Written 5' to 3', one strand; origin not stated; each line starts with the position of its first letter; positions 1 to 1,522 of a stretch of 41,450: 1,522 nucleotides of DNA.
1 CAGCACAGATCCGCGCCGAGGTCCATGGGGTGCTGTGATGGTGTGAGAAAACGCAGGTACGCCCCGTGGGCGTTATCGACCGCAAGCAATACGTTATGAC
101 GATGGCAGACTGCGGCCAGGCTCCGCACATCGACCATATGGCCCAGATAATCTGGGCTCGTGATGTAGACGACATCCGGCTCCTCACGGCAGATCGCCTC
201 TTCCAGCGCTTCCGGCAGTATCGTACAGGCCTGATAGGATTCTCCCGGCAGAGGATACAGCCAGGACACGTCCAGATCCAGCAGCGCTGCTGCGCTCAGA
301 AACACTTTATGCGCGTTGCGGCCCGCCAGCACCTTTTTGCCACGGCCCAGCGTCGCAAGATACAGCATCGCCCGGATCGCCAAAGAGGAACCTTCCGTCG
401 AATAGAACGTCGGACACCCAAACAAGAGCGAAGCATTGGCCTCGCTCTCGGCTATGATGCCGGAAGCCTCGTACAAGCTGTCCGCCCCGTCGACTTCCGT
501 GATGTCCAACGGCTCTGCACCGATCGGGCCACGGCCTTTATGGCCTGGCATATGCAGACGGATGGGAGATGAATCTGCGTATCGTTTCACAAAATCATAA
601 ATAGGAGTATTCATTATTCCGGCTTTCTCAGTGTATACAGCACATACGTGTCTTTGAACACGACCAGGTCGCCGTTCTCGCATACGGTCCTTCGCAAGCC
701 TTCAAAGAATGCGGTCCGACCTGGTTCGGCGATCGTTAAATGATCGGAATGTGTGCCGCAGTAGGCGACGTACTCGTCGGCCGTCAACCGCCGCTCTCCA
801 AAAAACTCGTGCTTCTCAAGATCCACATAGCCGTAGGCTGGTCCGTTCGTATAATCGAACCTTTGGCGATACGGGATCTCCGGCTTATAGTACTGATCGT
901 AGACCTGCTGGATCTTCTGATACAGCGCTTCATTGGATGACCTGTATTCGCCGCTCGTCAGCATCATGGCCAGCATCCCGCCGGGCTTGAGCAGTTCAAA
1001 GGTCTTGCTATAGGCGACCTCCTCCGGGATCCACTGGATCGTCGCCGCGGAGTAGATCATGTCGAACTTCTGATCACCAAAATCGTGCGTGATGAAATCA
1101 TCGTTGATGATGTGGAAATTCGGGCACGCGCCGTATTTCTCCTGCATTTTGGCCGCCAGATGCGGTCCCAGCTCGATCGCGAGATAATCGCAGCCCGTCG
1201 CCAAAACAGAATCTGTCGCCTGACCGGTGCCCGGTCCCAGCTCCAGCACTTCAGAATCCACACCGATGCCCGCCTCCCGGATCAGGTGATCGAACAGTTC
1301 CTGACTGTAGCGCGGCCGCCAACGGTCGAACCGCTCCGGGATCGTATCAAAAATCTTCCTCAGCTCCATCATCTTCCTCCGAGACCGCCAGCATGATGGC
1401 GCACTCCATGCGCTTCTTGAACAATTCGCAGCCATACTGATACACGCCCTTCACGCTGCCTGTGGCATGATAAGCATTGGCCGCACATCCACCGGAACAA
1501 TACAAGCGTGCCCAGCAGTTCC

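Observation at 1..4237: SCIFF locus expanded to a five-gene coupled operon with an MFS transporter between scfA and scfB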

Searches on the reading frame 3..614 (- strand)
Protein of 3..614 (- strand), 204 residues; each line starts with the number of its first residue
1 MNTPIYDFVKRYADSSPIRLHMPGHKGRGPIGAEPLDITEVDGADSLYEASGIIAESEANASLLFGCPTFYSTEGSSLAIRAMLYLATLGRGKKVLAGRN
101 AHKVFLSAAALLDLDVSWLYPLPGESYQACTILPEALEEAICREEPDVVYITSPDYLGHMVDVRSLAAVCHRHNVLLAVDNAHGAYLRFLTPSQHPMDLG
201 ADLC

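Call 6: search_protein_families(library=ncbifam, proteins=[window:3-614:-])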
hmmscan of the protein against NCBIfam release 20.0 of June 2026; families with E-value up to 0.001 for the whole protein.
window:3-614:- (204 aa): 11 families
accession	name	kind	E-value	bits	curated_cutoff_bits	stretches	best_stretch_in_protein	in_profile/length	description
NF043007.1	CysBLyMetC_Staph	equivalog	3.1e-06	26.3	700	1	136-203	127-189/378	cystathionine beta-lyase MetC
NF006003.0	PRK08133.1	equivalog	3.4e-06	26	522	1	135-203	142-205/396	O-succinylhomoserine sulfhydrylase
NF005758.0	PRK07582.1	equivalog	2.9e-05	23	440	1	145-204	137-192/372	cystathionine gamma-lyase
TIGR03812.1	tyr_de_CO2_Arch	equivalog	3e-05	23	299.4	1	72-186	85-196/375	tyrosine decarboxylase MfnA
TIGR02080.1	O_succ_thio_ly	equivalog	3.3e-05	22.8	504.55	1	135-203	127-190/382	cystathionine gamma-synthase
NF006095.0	PRK08247.1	equivalog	0.00016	20.6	585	1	136-203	129-191/369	methionine biosynthesis PLP-dependent protein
NF002877.0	PRK03317.1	equivalog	0.00023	20.1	409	1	131-193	151-214/374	histidinol-phosphate transaminase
TIGR01325.1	O_suc_HS_sulf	equivalog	0.00035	19.3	510.05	1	62-203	64-193/380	O-succinylhomoserine sulfhydrylase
NF005695.0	PRK07503.1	equivalog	0.0006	18.6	666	1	134-203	140-204/403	methionine gamma-lyase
NF006463.0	PRK08861.1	equivalog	0.00074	18.5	670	1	135-203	129-192/388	O-succinylhomoserine (thiol)-lyase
NF001696.0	PRK00451.1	equivalog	0.00088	18.3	364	0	132-203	192-258/447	aminomethyl-transferring glycine dehydrogenase subunit GcvPA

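Call 7: search_protein_families(library=pfam, proteins=[window:3-614:-])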
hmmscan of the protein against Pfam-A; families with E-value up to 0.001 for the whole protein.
window:3-614:- (204 aa): 4 families
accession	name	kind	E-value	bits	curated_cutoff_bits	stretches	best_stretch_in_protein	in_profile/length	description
PF01276.26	OKR_DC_1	-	2.6e-17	63.1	27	1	3-200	1-223/417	Orn/Lys/Arg decarboxylase, major domain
PF01053.26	Cys_Met_Meta_PP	-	0.00015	20.9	27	1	136-203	129-191/381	Cys/Met metabolism PLP-dependent enzyme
PF01041.23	DegT_DnrJ_EryC1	-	0.0002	21.2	19.8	1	128-186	96-151/360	DegT/DnrJ/EryC1/StrS aminotransferase family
PF00266.25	Aminotran_5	-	0.00055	19.4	21.5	1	72-184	68-179/371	Aminotransferase class-V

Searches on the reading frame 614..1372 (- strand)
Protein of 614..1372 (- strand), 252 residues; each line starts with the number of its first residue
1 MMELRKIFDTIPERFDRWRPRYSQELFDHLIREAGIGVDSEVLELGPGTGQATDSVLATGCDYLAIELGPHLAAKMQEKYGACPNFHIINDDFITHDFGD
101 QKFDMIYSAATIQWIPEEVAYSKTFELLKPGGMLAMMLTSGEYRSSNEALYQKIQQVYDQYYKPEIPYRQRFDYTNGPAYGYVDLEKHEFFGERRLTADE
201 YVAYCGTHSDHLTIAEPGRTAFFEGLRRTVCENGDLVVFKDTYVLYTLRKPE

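Call 6: search_protein_families(library=ncbifam, proteins=[window:614-1372:-])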
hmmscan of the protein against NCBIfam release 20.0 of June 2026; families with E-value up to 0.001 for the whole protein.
window:614-1372:- (252 aa): 13 families
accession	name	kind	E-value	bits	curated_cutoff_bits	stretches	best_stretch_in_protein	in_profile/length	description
TIGR02072.1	BioC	equivalog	1.6e-12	47.8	184.95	1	38-136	34-132/244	malonyl-ACP O-methyltransferase BioC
TIGR00755.1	ksgA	equivalog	9.1e-11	41.6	171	1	26-129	17-116/256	16S rRNA (adenine(1518)-N(6)/adenine(1519)-N(6))-dimethyltransferase RsmA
NF000499.2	Erm23S_rRNA_broad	equivalog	1.4e-10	40.9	212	1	24-105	9-90/244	23S ribosomal RNA methyltransferase Erm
NF043040.1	corrin_prot_MT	hypoth_equivalog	9.6e-07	28.4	180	1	6-136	6-147/216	corrinoid protein-associated methyltransferase CpaM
NF002463.0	PRK01683.1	equivalog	1.3e-06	28.2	297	1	14-146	11-138/258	trans-aconitate 2-methyltransferase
NF000337.1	erm_SHROVE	exception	2.5e-06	27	320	1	28-105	18-95/248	ErmE/ErmH/ErmO/ErmR family 23S rRNA (adenine(2058)-N(6))-methyltransferase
NF007610.0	PRK10258.1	equivalog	1.1e-05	24.9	342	1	39-138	43-140/251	malonyl-ACP O-methyltransferase BioC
NF045667.1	MTase_DVU1556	equivalog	2.8e-05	23.7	155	1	25-136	9-119/213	DVU_1556 family methyltransferase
NF001241.0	PRK00216.1-2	equivalog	8.8e-05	22.2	327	1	35-183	48-187/231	demethylmenaquinone methyltransferase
NF041536.1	ArsM_DUF2284_UU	exception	0.00013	20.5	575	1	41-136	79-180/459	arsenite methyltransferase/DUF2284 domain selenoprotein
NF010703.0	PRK14103.1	equivalog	0.00023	20.7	320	1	39-156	30-143/256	trans-aconitate 2-methyltransferase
NF000077.1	Erm42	exception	0.00073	18.9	600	0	25-106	27-107/303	23S rRNA (adenine(2058)-N(6))-methyltransferase Erm(42)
NF000058.2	Erm41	exception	0.00097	19.1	350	0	25-108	18-100/173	23S rRNA (adenine(2058)-N(6))-methyltransferase Erm(41)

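Call 7: search_protein_families(library=pfam, proteins=[window:614-1372:-])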
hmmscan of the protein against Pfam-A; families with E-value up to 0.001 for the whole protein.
window:614-1372:- (252 aa): 6 families
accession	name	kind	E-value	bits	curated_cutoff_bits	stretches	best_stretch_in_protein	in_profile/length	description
PF13649.12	Methyltransf_25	-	3.4e-11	44.1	27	1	42-132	1-97/97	Methyltransferase domain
PF08241.18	Methyltransf_11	-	3.7e-11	43.9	21.2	1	43-135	1-94/95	Methyltransferase domain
PF08242.18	Methyltransf_12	-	1.7e-10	42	30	1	43-134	1-98/98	Methyltransferase domain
PF00398.26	RrnaAD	-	6.8e-08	32.4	24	1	24-101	16-93/263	Ribosomal RNA adenine dimethylase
PF13489.12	Methyltransf_23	-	2e-06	28.1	27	1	24-138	7-118/164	Methyltransferase domain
PF13847.12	Methyltransf_31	-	3.1e-05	24.1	27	1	40-153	5-121/145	Methyltransferase domain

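Call 38: find_homologous_proteins(query=window:614-1372:-)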
Query window:614-1372:- (252 aa): 1637 proteins with E <= 0.001 among 2188 candidates; the best 120 are listed.
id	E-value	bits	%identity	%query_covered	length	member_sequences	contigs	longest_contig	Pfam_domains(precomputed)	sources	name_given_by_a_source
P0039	5.7e-164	562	97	100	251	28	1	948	PF00398.27,PF13489.13,PF13649.13,PF08241.19,PF08242.19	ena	-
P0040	9.1e-142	489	85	100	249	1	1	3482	PF00398.27,PF13489.13,PF13649.13,PF08241.19,PF08242.19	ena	-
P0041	2.3e-132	458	78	100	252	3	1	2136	PF00398.27,PF13489.13,PF13649.13,PF08241.19,PF08242.19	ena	-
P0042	5.7e-120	418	73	99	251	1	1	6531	PF00398.27,PF13489.13,PF13649.13,PF08241.19,PF08242.19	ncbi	-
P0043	6.2e-117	408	71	99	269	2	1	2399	PF00398.27,PF13489.13,PF13649.13,PF08241.19,PF08242.19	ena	-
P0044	1.9e-116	406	71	99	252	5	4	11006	PF00398.27,PF13489.13,PF13649.13,PF08241.19,PF08242.19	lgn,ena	-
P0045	2.2e-116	406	69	100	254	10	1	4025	PF13847.13,PF00398.27,PF13489.13,PF13649.13,PF08241.19,PF08242.19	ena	-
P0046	5.3e-116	405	71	99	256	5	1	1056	PF00398.27,PF13489.13,PF13649.13,PF08241.19,PF08242.19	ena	-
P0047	5.6e-116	405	71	99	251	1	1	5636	PF00398.27,PF13489.13,PF13649.13,PF08241.19,PF08242.19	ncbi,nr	ncbi:MAG: SAM-dependent methyltransferase [Clostridiales bacterium]|nr:SAM-dependent methyltransfera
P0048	9.1e-116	404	70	100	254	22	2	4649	PF13847.13,PF00398.27,PF13489.13,PF13649.13,PF08241.19,PF08242.19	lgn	-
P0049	9.5e-116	404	69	99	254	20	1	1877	PF00398.27,PF13489.13,PF13649.13,PF08241.19,PF08242.19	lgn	-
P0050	1.2e-115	403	70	100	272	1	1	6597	PF00398.27,PF13489.13,PF13649.13,PF08241.19,PF08242.19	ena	-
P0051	1.7e-115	403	70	99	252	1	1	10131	PF00398.27,PF13489.13,PF13649.13,PF08241.19,PF08242.19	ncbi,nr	ncbi:MAG: methyltransferase domain-containing protein [Clostridia bacterium]|nr:methyltransferase do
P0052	2.8e-115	402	69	100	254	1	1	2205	PF13847.13,PF00398.27,PF13489.13,PF13649.13,PF08241.19,PF08242.19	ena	-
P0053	2.9e-115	402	70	99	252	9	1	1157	PF00398.27,PF13489.13,PF13649.13,PF08241.19,PF08242.19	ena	-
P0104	6.4e-113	395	67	100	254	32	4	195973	PF13847.13,PF00398.27,PF13489.13,PF13649.13,PF08241.19,PF08242.19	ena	-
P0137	3.1e-112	392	67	99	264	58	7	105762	PF13847.13,PF00398.27,PF13489.13,PF13649.13,PF01135.26,PF08241.19,PF08242.19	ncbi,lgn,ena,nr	ncbi:MAG: methyltransferase domain-containing protein [Clostridia bacterium]|nr:methyltransferase do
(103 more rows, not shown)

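Call 39: find_encoding_contigs(protein=P0104, flank=4000, max_places=3)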
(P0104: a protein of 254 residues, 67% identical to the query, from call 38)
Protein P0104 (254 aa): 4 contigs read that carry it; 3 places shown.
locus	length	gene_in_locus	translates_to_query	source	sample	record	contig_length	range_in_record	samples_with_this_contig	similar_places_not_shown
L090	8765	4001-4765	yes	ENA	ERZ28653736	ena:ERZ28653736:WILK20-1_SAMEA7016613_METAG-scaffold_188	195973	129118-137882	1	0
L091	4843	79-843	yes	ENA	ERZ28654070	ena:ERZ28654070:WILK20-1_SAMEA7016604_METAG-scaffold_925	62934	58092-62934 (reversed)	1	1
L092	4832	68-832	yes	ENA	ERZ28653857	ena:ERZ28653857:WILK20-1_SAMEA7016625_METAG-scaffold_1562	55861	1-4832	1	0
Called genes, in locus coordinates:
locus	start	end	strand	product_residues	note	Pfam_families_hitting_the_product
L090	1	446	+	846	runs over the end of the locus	PF00512:HisKA, PF02518:HATPase_c, PF00072:Response_reg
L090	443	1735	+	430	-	PF01547:SBP_bac_1, PF13416:SBP_bac_8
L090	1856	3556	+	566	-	PF00072:Response_reg, PF00990:GGDEF, PF00563:EAL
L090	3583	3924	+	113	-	-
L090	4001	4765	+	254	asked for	PF13489:Methyltransf_23 (weak), PF00398:RrnaAD, PF13847:Methyltransf_31 (weak), PF08241:Methyltransf_11, PF08242:Methyltransf_12, PF13649:Methyltransf_25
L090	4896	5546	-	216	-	-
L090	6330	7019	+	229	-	PF00230:MIP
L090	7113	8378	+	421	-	-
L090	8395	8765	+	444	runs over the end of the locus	PF18073:Zn_ribbon_LapB, PF13481:AAA_25, PF03796:DnaB_C (faint), PF06745:ATPase, PF23442:DUF7125 (weak), PF25199:nSTAND_NTPase5 (weak), PF13541:ChlI (weak)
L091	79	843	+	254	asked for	PF13489:Methyltransf_23 (weak), PF00398:RrnaAD, PF13847:Methyltransf_31 (weak), PF08241:Methyltransf_11, PF08242:Methyltransf_12, PF13649:Methyltransf_25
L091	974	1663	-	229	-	-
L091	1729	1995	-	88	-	-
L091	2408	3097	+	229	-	PF00230:MIP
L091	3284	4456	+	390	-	-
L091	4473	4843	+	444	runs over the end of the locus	PF18073:Zn_ribbon_LapB, PF13481:AAA_25, PF03796:DnaB_C (faint), PF06745:ATPase, PF23442:DUF7125 (weak), PF25199:nSTAND_NTPase5 (weak), PF13541:ChlI (weak)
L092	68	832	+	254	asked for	PF13489:Methyltransf_23 (weak), PF00398:RrnaAD, PF13847:Methyltransf_31 (weak), PF08241:Methyltransf_11, PF08242:Methyltransf_12, PF13649:Methyltransf_25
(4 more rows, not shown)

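Call 40: find_encoding_contigs(protein=P0137, flank=4000, max_places=3)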
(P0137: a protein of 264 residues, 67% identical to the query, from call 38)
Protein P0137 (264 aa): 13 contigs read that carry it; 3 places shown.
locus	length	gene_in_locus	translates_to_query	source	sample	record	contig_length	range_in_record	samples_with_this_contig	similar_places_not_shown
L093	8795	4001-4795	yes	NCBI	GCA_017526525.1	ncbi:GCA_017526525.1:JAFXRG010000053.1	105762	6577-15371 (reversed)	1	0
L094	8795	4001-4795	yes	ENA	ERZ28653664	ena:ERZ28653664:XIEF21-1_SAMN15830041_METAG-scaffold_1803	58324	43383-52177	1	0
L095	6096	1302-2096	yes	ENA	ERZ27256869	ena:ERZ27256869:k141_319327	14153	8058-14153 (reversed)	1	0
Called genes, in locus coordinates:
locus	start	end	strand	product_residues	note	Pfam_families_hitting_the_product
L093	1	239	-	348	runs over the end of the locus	PF02016:Peptidase_S66, PF17676:Peptidase_S66C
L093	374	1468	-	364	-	PF01381:HTH_3, PF12844:HTH_19, PF13560:HTH_31, PF13424:TPR_12 (weak), PF13181:TPR_8 (faint)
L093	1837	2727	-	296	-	-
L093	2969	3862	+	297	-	-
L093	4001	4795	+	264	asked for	PF01135:PCMT (weak), PF13489:Methyltransf_23, PF00398:RrnaAD, PF08241:Methyltransf_11, PF08242:Methyltransf_12, PF13649:Methyltransf_25, PF13847:Methyltransf_31 (weak)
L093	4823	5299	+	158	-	PF01243:PNPOx_N, PF12900:Pyridox_ox_2, PF16242:Pyrid_ox_like (weak)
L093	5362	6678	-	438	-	PF00999:Na_H_Exchanger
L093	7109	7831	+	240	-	PF00702:Hydrolase, PF13419:HAD_2, PF13242:Hydrolase_like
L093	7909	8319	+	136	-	-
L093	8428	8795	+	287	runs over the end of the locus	PF00583:Acetyltransf_1, PF13673:Acetyltransf_10, PF13508:Acetyltransf_7, PF14542:Acetyltransf_CG (weak), PF08445:FR47 (faint), PF00583:Acetyltransf_1, PF13508:Acetyltransf_7 (weak)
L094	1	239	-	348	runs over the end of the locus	PF02016:Peptidase_S66, PF17676:Peptidase_S66C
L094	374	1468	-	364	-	PF01381:HTH_3, PF12844:HTH_19, PF13560:HTH_31, PF13424:TPR_12 (weak), PF13181:TPR_8 (faint)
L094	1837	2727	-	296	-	-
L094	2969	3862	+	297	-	-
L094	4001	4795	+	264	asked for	PF01135:PCMT (weak), PF13489:Methyltransf_23, PF00398:RrnaAD, PF08241:Methyltransf_11, PF08242:Methyltransf_12, PF13649:Methyltransf_25, PF13847:Methyltransf_31 (weak)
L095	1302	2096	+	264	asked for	PF01135:PCMT (weak), PF13489:Methyltransf_23, PF00398:RrnaAD, PF08241:Methyltransf_11, PF08242:Methyltransf_12, PF13649:Methyltransf_25, PF13847:Methyltransf_31 (weak)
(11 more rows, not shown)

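Call 41: find_encoding_contigs(protein=P0044, flank=4000, max_places=3)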
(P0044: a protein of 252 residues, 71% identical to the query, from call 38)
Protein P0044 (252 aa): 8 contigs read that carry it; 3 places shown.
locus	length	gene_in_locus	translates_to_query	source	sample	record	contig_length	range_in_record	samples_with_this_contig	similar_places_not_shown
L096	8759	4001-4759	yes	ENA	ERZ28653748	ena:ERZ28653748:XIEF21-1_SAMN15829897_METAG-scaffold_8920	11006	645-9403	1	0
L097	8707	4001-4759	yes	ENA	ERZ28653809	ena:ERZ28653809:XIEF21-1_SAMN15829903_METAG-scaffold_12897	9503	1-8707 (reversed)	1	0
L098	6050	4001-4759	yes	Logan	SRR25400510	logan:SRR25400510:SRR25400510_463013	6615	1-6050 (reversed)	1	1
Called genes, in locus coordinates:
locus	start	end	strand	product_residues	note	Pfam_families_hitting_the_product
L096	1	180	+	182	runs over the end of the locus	-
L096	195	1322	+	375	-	PF00149:Metallophos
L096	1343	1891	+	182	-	-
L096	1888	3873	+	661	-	PF16889:Hepar_II_III_N, PF07940:Hepar_II_III_C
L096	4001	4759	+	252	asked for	PF13489:Methyltransf_23, PF00398:RrnaAD, PF08241:Methyltransf_11, PF08242:Methyltransf_12, PF13649:Methyltransf_25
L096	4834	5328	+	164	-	-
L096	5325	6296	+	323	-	PF01208:URO-D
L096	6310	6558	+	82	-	-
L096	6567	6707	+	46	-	-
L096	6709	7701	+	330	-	PF12849:PBP_like_2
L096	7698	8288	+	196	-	PF13302:Acetyltransf_3, PF00583:Acetyltransf_1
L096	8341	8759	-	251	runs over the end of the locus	PF12746:GNAT_acetyltran, PF13302:Acetyltransf_3 (weak), PF00583:Acetyltransf_1 (weak)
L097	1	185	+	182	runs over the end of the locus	-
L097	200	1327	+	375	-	PF00149:Metallophos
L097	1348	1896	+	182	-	-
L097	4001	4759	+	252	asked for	PF13489:Methyltransf_23, PF00398:RrnaAD, PF08241:Methyltransf_11, PF08242:Methyltransf_12, PF13649:Methyltransf_25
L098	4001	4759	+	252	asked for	PF13489:Methyltransf_23, PF00398:RrnaAD, PF08241:Methyltransf_11, PF08242:Methyltransf_12, PF13649:Methyltransf_25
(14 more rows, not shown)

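Call 48: search_solved_structures(query=window:614-1369:-, max_evalue=0.001)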
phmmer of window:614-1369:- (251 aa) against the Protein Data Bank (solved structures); distinct sequences matched with E-value up to 0.001: 13.
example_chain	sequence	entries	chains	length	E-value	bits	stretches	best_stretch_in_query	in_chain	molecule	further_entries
9e72_A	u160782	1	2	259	3.5e-09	39.8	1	6-175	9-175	HvrF methyltransferase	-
3ccf_A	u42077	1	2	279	1.4e-06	31.2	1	40-155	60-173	Cyclopropane-fatty-acyl-phospholipid synthase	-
5wp5_A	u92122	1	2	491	2.4e-06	30.5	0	39-146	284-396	Phosphomethylethanolamine N-methyltransferase 2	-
6nvm_A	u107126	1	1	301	6.8e-06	29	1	30-104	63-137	rRNA adenine N-6-methyltransferase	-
3tqs_A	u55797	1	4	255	1.1e-05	28.3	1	40-104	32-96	Ribosomal RNA small subunit methyltransferase A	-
5wp4_A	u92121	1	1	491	1.8e-05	27.6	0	37-135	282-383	Phosphoethanolamine N-methyltransferase 1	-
4hgy_A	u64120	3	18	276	2.2e-05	27.3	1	33-136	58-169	CcbJ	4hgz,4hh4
4jxj_A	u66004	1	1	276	8.5e-05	25.4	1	24-134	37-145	Ribosomal RNA small subunit methyltransferase A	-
3dtn_A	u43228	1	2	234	9.2e-05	25.3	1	2-141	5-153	Putative Methyltransferase MM_2633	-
3e23_A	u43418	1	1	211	0.00012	24.9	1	37-145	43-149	uncharacterized protein RPA2492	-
4ine_A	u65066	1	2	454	0.0002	24.2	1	42-145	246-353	Protein PMT-2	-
3l8d_A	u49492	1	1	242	0.00021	24.1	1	35-137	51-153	Methyltransferase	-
2p35_A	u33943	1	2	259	0.00091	22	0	44-146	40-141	Trans-aconitate 2-methyltransferase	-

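Call 75: predict_structure(alignment_id=A1)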
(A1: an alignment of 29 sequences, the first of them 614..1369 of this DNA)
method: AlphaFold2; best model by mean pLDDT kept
length: 251 residues; sequences in the alignment: 29
mean_pLDDT: 87.1   pTM: 0.83
mean pLDDT of the five models: 87.1, 85.4, 83.2, 82.5, 81.8
residues with pLDDT >= 90: 149; 70-90: 70; 50-70: 31; < 50: 1
segments of 3 or more residues with pLDDT < 50: none
pLDDT, mean of each block of 10 residues (from residue 1): 55 67 91 96 77 91 88 87 94 94 91 91 98 92 87 90 64 95 96 91 78 81 95 93 96 95
secondary structure, 60 per line:
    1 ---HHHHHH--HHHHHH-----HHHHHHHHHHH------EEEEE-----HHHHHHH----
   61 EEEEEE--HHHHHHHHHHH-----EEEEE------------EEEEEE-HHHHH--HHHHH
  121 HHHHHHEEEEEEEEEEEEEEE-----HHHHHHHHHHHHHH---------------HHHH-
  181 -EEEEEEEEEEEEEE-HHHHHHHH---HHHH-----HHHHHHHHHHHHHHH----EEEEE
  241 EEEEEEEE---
elements in order: H4-9 H12-17 H23-33 E40-44 H50-56 E61-66 H69-79 E85-89 E102-107 H109-113 H116-126 E127-141 H147-160 H176-179 E182-195 H197-204 H208-211 H217-231 E236-248

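Call 77: fold_search(model_id=the predicted structure, library=pdb)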
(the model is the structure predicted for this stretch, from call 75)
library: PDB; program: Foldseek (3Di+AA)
matches with E <= 10: 1942; with E <= 0.001: 1182
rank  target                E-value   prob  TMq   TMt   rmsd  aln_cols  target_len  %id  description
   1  9e72_A                4.4e-16  1.00  0.80  0.81   3.2       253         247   20  HvrF methyltransferase with SAH and pantaphos (released 2026-03-18)
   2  9e72_B                1.1e-15  1.00  0.80  0.78   3.4       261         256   18  HvrF methyltransferase with SAH and pantaphos (released 2026-03-18)
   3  3ccf_A                1.0e-13  1.00  0.64  0.67   4.7       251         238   18  Crystal structure of putative methyltransferase (YP_321342.1) from Anabaena variabilis ATCC 29413 at 1.90 A resolution (released 2008-03-11)
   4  3ccf_B                6.0e-13  1.00  0.67  0.69   4.6       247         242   16  Crystal structure of putative methyltransferase (YP_321342.1) from Anabaena variabilis ATCC 29413 at 1.90 A resolution (released 2008-03-11)
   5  2o57_D                8.5e-13  1.00  0.53  0.51   7.7       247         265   18  Crystal Structure of a putative sarcosine dimethylglycine methyltransferase from Galdieria sulphuraria (released 2006-12-19)
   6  5w7k_A                1.1e-12  1.00  0.71  0.65   5.0       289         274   15  Crystal structure of OxaG (released 2018-06-27)
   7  5w7k_B                1.5e-12  1.00  0.71  0.67   4.8       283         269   13  Crystal structure of OxaG (released 2018-06-27)
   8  2o57_A                1.7e-12  1.00  0.53  0.48   7.5       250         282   18  Crystal Structure of a putative sarcosine dimethylglycine methyltransferase from Galdieria sulphuraria (released 2006-12-19)
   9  4mwz_A                1.8e-12  1.00  0.52  0.52   8.8       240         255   14  Crystal structure of N-methyl transferase from Plasmodium vivax complexed with S-adenosyl methionine, phosphate and am (released 2014-10-01)
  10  4iv0_B                2.1e-12  1.00  0.54  0.52   9.1       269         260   13  Crystal structure of N-methyl transferase from Plasmodium vivax complexed with S-adenosyl methionine and phosphate (released 2014-02-19)
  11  6uak                  2.8e-12  1.00  0.60  0.53   6.2       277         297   16  LahSb - C-terminal methyltransferase involved in RiPP biosynthesis (released 2019-12-04)
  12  4iv8_A                3.6e-12  1.00  0.55  0.56   8.2       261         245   13  Crystal structure of N-methyl transferase from Plasmodium knowlesi complexed with S-adenosyl methionine (released 2014-02-19)
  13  2p35_A                3.8e-12  1.00  0.65  0.67   5.6       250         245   18  Crystal structure of trans-aconitate methyltransferase from Agrobacterium tumefaciens (released 2007-04-10)
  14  2p35_B                4.3e-12  1.00  0.65  0.68   5.5       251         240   18  Crystal structure of trans-aconitate methyltransferase from Agrobacterium tumefaciens (released 2007-04-10)
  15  4iv0_A                4.3e-12  1.00  0.53  0.51   8.8       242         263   14  Crystal structure of N-methyl transferase from Plasmodium vivax complexed with S-adenosyl methionine and phosphate (released 2014-02-19)
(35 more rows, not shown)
